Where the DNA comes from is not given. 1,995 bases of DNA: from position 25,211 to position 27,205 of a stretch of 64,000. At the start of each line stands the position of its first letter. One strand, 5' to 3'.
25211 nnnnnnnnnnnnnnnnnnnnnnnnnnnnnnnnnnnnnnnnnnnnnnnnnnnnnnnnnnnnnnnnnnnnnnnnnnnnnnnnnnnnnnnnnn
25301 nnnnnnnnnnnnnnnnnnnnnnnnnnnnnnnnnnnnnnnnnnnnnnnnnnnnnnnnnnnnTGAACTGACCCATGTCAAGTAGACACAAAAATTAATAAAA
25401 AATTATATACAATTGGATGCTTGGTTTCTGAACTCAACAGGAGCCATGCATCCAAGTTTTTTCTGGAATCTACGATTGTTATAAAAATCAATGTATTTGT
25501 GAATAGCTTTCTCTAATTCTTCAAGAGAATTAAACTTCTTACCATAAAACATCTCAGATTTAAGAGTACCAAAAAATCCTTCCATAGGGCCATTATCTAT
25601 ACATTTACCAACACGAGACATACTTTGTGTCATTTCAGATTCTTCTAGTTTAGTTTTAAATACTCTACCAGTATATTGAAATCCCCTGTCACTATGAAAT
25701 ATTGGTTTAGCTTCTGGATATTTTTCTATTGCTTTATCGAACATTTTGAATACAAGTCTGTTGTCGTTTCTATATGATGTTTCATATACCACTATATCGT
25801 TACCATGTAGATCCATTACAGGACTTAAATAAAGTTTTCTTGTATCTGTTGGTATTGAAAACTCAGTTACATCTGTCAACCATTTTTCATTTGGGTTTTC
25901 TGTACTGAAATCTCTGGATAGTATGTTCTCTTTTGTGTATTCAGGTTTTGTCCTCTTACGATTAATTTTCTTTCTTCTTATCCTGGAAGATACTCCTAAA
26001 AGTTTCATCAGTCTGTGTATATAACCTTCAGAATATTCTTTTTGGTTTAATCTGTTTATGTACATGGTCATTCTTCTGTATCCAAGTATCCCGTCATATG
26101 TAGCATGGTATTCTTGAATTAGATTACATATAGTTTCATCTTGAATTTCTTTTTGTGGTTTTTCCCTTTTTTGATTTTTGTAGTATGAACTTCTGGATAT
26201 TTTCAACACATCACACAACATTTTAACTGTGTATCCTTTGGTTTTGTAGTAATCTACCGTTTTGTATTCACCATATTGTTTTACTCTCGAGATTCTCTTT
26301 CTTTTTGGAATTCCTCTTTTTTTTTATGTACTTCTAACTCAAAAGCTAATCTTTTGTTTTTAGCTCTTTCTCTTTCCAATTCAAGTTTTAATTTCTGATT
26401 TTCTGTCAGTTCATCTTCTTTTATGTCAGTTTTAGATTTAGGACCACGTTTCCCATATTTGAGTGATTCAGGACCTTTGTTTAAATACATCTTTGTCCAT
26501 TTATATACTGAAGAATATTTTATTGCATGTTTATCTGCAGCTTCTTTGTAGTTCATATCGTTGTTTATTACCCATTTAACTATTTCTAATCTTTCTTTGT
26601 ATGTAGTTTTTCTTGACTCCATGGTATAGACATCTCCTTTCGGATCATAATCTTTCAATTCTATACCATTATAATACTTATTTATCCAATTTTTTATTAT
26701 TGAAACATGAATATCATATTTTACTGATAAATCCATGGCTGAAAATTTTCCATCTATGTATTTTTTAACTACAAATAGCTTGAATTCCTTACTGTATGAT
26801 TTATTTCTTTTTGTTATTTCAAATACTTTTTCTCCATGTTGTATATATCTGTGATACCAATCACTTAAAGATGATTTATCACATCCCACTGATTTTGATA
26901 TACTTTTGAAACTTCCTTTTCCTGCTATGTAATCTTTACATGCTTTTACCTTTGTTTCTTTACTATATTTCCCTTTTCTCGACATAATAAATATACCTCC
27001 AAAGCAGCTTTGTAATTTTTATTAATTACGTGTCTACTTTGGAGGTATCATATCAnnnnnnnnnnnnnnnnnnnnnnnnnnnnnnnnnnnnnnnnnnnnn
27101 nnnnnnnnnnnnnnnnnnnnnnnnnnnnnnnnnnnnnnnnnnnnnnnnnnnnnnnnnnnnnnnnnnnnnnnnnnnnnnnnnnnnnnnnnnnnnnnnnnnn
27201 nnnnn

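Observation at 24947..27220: IS3-family element inserted precisely between the receiver and ANTAR domains of eutV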

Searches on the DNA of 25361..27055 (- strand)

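Call 38: search_dna_similar(query=window:25361-27055:-, collection=plasmids, mode=distant, max_rows=10)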
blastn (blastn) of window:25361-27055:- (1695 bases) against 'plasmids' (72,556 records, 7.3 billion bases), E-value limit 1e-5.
Records with a match: 86; places in all: 100; records where one place covers at least 80% of the query: 0.
Best place of each record, by identity: 80-90% 1; 60-80% 85.
By first word of the organism name: Bacillus 26; Enterococcus 16; Clostridium 10; Staphylococcus 7; Paenibacillus 6; Streptococcus 4; Acinetobacter 4; Priestia 4; Clostridioides 2; Macrococcoides 2; and 5 more.
By predicted mobility (MOB-suite, as given by PLSDB): non-mobilizable 64; mobilizable 17; conjugative 5.
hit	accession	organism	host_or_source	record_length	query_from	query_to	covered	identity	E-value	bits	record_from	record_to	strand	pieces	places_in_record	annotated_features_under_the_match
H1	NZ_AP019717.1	Clostridium butyricum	-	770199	1141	1695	33%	70.0%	2e-56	229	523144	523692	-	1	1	IS3 family transposase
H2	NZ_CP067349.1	Clostridioides sp. ES-S-0107-01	soil,soil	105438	1141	1631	29%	68.2%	2e-37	165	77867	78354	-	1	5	IS3 family transposase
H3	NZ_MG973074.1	Clostridioides difficile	hospital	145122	1141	1588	26%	68.2%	1e-34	157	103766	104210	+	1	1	IS3 family transposase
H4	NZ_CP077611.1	Clostridium estertheticum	single colony,bovine feces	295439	1164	1598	26%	65.7%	5e-20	107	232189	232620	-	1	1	IS3 family transposase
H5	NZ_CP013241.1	Clostridium sporogenes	Microbial isolate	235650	1159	1577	25%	67.4%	3e-28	135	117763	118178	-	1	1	IS3 family transposase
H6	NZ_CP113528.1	Lysinibacillus irui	bacterial culture,Iru-fermented African ...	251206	1351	1695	20%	66.5%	4e-14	88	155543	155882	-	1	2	IS3 family transposase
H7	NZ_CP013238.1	Clostridium butyricum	Microbial isolate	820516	1300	1622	19%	67.5%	1e-20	110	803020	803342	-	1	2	IS3 family transposase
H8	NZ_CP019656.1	Paenibacillus larvae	honeybees,cell culture,foul brood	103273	1288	1602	19%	68.7%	9e-23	117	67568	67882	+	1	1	IS3 family transposase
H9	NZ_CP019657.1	Paenibacillus larvae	honeybees,cell culture,foul brood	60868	1288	1602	19%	68.7%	9e-23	117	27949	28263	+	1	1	IS3 family transposase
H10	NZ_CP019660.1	Paenibacillus larvae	honeybees,cell culture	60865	1288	1602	19%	68.7%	9e-23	117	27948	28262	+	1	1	IS3 family transposase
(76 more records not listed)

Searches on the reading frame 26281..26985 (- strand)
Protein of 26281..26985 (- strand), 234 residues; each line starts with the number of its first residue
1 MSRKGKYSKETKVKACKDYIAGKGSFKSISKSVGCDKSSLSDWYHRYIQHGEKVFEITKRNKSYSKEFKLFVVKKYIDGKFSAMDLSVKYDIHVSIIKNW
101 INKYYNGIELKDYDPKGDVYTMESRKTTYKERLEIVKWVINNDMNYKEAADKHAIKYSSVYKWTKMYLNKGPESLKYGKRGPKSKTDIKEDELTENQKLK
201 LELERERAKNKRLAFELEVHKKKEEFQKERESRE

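Call 16: find_encoding_contigs(protein=window:26281-26985:-, flank=5000, max_places=10)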
Protein window:26281-26985:- (234 aa): 19 contigs read that carry it; 10 places shown.
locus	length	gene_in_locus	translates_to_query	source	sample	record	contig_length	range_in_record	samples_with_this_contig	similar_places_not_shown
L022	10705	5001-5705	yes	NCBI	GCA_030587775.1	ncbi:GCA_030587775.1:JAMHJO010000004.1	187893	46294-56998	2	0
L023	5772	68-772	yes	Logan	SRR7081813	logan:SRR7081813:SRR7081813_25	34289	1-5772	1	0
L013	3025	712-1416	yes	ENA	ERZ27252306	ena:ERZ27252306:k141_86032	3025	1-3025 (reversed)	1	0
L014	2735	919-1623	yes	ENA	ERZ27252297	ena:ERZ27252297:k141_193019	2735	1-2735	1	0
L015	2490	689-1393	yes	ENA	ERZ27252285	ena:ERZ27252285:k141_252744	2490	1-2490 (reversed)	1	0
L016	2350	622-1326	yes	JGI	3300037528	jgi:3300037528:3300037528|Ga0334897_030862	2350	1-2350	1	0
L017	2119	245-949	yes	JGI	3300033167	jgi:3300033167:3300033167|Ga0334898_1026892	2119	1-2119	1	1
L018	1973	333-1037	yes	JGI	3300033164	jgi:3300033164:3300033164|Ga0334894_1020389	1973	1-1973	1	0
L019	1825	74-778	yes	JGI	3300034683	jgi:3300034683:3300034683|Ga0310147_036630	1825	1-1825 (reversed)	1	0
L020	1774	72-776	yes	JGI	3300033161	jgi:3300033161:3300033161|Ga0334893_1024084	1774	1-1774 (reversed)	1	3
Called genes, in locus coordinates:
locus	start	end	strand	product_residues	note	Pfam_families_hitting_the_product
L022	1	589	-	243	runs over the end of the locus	PF00005:ABC_tran, PF13304:AAA_21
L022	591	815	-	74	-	PF04014:MazE_antitoxin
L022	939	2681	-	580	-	PF04851:ResIII, PF00270:DEAD, PF00271:Helicase_C, PF03880:DbpA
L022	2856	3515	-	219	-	PF00702:Hydrolase, PF13419:HAD_2, PF13242:Hydrolase_like (weak)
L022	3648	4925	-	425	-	-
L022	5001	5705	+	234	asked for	PF13551:HTH_29 (faint), PF01527:HTH_Tnp_1 (weak), PF13384:HTH_23, PF13518:HTH_28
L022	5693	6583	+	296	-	PF13276:HTH_21, PF00665:rve, PF13610:DDE_Tnp_IS240 (weak), PF13683:rve_3, PF13333:rve_2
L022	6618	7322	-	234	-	PF02743:dCache_1, PF22673:MCP-like_PDC_1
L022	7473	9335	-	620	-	PF06480:FtsH_ext, PF00004:AAA, PF07728:AAA_5 (weak), PF17862:AAA_lid_3, PF01434:Peptidase_M41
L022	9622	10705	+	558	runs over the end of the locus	-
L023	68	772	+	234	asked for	PF13551:HTH_29 (faint), PF01527:HTH_Tnp_1 (weak), PF13384:HTH_23, PF13518:HTH_28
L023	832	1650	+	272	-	PF13276:HTH_21, PF00665:rve, PF13610:DDE_Tnp_IS240 (weak), PF13683:rve_3, PF13333:rve_2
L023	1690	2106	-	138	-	PF00072:Response_reg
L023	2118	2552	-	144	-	PF10662:PduV-EutP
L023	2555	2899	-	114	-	PF00936:BMC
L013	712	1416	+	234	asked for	PF13551:HTH_29 (faint), PF01527:HTH_Tnp_1 (weak), PF13384:HTH_23, PF13518:HTH_28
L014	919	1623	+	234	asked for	PF13551:HTH_29 (faint), PF01527:HTH_Tnp_1 (weak), PF13384:HTH_23, PF13518:HTH_28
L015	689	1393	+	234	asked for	PF13551:HTH_29 (faint), PF01527:HTH_Tnp_1 (weak), PF13384:HTH_23, PF13518:HTH_28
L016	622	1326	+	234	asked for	PF13551:HTH_29 (faint), PF01527:HTH_Tnp_1 (weak), PF13384:HTH_23, PF13518:HTH_28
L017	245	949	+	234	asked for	PF13551:HTH_29 (faint), PF01527:HTH_Tnp_1 (weak), PF13384:HTH_23, PF13518:HTH_28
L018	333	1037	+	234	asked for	PF13551:HTH_29 (faint), PF01527:HTH_Tnp_1 (weak), PF13384:HTH_23, PF13518:HTH_28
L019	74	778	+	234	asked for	PF13551:HTH_29 (faint), PF01527:HTH_Tnp_1 (weak), PF13384:HTH_23, PF13518:HTH_28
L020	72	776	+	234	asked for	PF13551:HTH_29 (faint), PF01527:HTH_Tnp_1 (weak), PF13384:HTH_23, PF13518:HTH_28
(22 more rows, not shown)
